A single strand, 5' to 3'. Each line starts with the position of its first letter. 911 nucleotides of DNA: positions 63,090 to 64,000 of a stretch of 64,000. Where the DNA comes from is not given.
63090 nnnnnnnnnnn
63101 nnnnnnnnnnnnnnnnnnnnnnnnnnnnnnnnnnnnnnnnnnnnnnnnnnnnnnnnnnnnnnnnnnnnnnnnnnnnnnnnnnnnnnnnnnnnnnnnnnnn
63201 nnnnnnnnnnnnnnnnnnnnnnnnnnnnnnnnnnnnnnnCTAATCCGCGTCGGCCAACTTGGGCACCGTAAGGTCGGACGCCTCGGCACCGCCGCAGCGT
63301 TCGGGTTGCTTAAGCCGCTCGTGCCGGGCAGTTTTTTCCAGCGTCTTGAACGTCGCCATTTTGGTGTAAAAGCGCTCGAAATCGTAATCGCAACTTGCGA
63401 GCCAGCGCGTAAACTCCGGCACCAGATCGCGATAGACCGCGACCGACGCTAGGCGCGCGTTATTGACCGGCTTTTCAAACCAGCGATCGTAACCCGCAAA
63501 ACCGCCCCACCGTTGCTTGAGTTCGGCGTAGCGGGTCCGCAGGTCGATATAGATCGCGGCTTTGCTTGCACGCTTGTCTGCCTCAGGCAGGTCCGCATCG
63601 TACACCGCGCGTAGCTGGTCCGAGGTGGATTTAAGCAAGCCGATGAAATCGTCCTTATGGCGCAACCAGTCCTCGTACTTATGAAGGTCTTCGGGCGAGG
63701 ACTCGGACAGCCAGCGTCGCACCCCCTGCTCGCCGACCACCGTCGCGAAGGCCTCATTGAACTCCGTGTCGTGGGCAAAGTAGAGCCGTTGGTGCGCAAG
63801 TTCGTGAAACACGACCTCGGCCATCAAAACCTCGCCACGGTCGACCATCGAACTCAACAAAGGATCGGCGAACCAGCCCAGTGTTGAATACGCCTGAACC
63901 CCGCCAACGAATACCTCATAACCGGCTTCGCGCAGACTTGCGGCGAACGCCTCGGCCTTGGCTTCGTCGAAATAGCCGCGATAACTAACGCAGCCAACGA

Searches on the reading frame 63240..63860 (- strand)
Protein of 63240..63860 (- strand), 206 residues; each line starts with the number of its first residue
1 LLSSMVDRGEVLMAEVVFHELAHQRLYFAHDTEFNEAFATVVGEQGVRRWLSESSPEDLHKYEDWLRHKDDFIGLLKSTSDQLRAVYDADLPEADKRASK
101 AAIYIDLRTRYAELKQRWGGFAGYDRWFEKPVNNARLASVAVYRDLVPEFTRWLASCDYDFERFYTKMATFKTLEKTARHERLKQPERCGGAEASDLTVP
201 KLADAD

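Call 66: search_protein_families(library=pfam, proteins=[window:63240-63860:-], max_evalue=0.00001)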
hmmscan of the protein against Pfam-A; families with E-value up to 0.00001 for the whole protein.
window:63240-63860:- (206 aa): 1 family
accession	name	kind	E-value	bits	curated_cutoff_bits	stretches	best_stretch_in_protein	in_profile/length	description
PF10023.15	Aminopep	-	1.4e-52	179.5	25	1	1-183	138-322/322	Putative aminopeptidase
